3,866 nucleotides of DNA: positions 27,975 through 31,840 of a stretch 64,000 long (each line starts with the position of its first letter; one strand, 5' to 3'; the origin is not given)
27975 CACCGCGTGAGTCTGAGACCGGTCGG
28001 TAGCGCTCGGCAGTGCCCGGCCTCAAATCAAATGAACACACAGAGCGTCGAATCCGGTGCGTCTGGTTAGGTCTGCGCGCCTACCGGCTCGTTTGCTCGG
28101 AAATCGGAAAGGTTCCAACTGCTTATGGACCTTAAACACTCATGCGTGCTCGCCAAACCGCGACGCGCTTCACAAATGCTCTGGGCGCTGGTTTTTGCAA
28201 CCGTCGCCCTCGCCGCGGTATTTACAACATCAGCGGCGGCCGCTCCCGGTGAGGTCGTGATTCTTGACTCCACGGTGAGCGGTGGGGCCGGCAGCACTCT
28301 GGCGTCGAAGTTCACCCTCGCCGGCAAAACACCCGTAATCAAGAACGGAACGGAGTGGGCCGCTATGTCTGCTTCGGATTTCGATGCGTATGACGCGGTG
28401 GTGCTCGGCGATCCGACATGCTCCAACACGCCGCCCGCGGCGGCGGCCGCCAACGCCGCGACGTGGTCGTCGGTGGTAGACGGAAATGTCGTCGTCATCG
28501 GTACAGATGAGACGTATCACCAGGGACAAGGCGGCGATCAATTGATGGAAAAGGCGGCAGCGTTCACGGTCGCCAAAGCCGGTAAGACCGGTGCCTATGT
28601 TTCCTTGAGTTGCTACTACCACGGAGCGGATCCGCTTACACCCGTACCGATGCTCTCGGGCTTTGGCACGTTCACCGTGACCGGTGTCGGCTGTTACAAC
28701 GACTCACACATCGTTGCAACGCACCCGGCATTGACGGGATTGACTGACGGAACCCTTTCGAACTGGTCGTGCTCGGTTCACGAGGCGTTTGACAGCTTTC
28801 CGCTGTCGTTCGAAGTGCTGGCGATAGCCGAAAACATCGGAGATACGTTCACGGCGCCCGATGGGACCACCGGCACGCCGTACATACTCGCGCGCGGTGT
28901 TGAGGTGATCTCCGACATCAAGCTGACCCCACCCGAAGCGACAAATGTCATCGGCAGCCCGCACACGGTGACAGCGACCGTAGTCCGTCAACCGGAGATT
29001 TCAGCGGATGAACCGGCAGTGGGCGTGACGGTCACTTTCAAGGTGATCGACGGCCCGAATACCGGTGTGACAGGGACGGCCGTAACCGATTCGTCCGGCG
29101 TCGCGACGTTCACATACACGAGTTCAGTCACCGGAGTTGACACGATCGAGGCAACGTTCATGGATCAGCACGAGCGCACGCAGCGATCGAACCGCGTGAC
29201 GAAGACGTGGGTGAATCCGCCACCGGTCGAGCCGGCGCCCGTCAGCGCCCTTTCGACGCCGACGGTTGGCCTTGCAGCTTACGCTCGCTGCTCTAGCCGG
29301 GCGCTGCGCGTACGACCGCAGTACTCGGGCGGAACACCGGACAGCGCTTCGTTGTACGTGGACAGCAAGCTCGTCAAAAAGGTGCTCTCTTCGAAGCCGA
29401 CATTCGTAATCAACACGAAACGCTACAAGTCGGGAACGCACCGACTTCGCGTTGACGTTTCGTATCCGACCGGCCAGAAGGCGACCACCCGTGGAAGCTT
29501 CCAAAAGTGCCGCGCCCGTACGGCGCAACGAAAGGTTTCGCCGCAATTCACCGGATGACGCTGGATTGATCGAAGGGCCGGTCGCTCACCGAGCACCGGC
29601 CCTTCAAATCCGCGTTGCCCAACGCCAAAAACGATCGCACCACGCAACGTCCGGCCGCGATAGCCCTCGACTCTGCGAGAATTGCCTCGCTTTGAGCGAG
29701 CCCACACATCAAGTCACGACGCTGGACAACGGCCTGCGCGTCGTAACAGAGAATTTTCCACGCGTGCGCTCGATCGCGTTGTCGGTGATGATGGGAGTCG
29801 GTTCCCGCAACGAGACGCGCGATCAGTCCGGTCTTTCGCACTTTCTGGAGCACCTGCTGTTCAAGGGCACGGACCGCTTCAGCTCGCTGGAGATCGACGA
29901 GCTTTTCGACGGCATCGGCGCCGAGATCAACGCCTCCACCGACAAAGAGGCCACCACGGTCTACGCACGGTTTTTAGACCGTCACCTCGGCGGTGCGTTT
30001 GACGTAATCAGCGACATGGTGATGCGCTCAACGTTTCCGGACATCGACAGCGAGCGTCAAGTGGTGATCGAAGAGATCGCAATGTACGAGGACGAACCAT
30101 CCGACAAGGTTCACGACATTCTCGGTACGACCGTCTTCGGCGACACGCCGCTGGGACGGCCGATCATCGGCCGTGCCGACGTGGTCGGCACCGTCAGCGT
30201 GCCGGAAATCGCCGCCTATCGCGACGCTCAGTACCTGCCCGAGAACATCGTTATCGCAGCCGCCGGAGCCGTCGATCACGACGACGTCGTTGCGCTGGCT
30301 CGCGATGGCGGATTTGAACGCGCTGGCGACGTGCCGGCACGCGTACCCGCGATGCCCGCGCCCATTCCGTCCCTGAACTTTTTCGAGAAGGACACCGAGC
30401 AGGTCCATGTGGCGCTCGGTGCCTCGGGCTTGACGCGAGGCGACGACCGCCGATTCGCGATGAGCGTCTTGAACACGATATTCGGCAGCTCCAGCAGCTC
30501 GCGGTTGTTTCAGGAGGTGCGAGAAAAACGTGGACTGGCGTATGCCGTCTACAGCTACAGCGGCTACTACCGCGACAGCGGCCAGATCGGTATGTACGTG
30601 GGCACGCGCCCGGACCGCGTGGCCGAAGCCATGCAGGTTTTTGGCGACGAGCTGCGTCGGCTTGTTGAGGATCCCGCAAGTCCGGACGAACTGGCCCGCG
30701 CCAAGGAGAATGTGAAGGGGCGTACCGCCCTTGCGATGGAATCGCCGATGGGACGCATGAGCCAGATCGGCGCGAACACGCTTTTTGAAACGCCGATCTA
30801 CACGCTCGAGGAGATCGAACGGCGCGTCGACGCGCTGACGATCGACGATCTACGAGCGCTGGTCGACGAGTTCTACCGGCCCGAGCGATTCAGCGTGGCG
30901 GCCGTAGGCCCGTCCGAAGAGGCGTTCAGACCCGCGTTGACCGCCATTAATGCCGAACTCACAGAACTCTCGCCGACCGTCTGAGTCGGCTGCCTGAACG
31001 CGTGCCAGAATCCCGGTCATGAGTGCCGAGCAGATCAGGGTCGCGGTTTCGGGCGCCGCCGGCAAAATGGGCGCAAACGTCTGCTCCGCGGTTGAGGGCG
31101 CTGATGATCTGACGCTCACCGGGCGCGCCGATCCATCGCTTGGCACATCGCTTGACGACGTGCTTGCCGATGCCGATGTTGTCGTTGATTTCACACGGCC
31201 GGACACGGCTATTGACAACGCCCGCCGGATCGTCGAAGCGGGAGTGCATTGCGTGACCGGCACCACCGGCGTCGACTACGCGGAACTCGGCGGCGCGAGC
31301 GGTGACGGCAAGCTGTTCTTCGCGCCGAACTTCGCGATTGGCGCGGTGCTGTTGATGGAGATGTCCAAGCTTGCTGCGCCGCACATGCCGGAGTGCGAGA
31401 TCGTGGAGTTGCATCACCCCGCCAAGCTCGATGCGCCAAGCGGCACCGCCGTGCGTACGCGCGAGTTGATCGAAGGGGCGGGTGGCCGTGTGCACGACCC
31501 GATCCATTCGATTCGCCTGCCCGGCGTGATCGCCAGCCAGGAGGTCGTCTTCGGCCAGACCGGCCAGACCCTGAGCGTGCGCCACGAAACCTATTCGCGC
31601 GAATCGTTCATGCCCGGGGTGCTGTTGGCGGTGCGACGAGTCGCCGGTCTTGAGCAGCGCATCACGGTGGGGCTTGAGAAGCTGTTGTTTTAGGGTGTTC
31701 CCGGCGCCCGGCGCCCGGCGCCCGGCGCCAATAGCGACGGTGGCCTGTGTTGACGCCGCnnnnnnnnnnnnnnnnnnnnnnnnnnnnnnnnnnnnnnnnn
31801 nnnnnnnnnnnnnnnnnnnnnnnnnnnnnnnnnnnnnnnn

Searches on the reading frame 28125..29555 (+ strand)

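Call 12: search_protein_families(library=ncbifam, max_evalue=1e-10, proteins=[window:28125-29555:+])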
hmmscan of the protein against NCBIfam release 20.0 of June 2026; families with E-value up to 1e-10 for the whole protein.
window:28125-29555:+ (477 aa): 0 families

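Call 67: search_protein_families(library=pfam, max_evalue=0.001, proteins=[window:28125-29555:+])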
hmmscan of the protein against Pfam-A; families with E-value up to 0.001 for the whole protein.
window:28125-29555:+ (477 aa): 2 families
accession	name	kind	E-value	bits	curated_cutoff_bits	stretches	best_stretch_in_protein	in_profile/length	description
PF02369.22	Big_1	-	6.1e-06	26.7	34.9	1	281-353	20-88/93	Bacterial Ig-like domain (group 1)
PF16640.11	Big_3_5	-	1.5e-05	25.9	35.5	1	271-351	5-75/88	Bacterial Ig-like domain (group 3)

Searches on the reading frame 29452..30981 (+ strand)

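Call 12: search_protein_families(library=ncbifam, max_evalue=1e-10, proteins=[window:29452-30981:+])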
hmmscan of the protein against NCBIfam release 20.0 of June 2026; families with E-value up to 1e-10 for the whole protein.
window:29452-30981:+ (510 aa): 4 families
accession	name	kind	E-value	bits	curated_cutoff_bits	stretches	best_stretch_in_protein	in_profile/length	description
NF047422.1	YfmF_fam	equivalog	5.9e-21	74.8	285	1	199-470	125-397/412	EF-P 5-aminopentanol modification-associated protein YfmF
NF047421.1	YfmH_fam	equivalog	3.4e-18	66.1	250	1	116-487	50-423/425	EF-P 5-aminopentanol modification-associated protein YfmH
TIGR02110.1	PQQ_syn_pqqF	equivalog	6.5e-13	48.3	320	1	89-320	3-242/697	pyrroloquinoline quinone biosynthesis protein PqqF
NF011681.0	PRK15101.1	equivalog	2.5e-11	42.3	765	0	86-228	44-189/961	pitrilysin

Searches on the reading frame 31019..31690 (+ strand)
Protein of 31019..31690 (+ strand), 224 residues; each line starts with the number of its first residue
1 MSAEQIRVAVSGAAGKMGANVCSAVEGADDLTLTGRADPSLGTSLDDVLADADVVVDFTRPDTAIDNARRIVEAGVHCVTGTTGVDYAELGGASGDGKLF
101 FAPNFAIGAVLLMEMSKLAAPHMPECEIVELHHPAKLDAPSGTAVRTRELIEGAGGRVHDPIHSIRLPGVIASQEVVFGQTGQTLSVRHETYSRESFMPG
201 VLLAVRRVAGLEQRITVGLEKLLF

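Call 12: search_protein_families(library=ncbifam, max_evalue=1e-10, proteins=[window:31019-31690:+])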
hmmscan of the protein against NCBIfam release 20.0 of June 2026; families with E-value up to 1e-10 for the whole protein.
window:31019-31690:+ (224 aa): 1 family
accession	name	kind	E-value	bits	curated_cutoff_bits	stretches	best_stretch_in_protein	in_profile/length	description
TIGR00036.1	dapB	equivalog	5.3e-51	173.7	122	1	50-222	71-268/270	4-hydroxy-tetrahydrodipicolinate reductase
